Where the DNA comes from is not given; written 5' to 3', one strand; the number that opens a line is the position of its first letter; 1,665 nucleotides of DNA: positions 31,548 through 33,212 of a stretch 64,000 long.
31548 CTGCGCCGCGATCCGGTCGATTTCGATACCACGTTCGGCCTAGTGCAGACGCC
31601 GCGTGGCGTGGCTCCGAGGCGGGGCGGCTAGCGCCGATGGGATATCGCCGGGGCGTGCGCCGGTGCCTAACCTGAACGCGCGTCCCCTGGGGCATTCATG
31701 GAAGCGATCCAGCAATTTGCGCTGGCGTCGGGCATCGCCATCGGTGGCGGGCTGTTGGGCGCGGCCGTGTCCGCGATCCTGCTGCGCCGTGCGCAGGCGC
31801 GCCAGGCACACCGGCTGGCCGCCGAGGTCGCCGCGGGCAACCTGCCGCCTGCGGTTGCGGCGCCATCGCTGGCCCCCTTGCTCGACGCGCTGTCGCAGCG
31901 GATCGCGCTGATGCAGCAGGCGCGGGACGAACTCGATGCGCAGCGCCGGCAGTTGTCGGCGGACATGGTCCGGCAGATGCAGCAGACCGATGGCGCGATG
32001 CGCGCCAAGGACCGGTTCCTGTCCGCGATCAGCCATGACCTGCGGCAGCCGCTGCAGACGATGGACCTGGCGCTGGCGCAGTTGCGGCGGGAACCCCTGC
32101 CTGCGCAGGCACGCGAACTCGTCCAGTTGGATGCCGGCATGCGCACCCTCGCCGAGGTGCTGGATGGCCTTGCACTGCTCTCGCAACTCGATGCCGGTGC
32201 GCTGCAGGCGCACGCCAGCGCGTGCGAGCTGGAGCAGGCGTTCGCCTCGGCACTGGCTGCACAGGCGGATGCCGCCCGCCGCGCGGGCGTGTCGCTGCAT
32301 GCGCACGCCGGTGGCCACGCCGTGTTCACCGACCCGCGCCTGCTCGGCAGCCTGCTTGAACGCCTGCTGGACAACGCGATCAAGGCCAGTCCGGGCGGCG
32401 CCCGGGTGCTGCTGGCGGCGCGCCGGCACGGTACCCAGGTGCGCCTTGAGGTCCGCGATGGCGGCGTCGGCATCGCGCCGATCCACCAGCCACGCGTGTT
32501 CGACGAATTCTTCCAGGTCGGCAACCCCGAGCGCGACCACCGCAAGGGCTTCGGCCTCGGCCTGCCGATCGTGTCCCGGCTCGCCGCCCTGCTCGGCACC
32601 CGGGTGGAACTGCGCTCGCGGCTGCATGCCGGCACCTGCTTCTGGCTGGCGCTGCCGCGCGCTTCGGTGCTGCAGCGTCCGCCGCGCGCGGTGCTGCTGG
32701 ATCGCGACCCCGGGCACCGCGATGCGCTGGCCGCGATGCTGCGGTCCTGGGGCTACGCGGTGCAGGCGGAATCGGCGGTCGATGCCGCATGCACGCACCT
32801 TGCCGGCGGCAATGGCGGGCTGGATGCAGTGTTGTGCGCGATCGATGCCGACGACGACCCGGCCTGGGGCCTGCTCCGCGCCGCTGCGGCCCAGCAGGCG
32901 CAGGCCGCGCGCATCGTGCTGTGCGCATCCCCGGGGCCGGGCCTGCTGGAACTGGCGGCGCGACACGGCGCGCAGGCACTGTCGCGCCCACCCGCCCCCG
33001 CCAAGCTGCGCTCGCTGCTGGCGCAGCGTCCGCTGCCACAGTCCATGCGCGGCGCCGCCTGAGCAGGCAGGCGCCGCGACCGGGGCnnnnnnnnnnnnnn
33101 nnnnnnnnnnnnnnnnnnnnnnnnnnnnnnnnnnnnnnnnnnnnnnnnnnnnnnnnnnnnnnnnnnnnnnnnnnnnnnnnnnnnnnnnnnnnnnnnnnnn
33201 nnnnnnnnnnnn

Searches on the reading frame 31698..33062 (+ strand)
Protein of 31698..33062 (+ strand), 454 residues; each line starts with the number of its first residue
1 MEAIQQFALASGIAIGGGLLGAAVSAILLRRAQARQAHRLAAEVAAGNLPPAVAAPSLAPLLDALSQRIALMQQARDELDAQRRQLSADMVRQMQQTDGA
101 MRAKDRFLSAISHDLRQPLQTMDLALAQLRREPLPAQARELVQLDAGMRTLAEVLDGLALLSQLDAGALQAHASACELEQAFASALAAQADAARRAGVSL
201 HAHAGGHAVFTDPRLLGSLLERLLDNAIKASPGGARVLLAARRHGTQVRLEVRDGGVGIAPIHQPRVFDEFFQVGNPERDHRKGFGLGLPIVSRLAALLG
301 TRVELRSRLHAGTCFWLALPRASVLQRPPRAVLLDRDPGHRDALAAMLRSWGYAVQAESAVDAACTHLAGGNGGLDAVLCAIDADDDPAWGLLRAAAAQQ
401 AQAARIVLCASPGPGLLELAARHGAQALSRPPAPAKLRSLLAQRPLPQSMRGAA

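Call 5: search_protein_families(library=pfam, proteins=[window:31698-33062:+], max_evalue=0.01)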
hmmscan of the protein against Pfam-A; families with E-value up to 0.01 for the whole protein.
window:31698-33062:+ (454 aa): 2 families
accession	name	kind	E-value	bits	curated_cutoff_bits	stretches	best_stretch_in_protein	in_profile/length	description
PF02518.31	HATPase_c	-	4.3e-21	75.9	26.4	1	212-322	2-110/111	Histidine kinase-, DNA gyrase B-, and HSP90-like ATPase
PF00512.31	HisKA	-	1.7e-07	31.6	26.9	1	103-167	1-66/66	His Kinase A (phospho-acceptor) domain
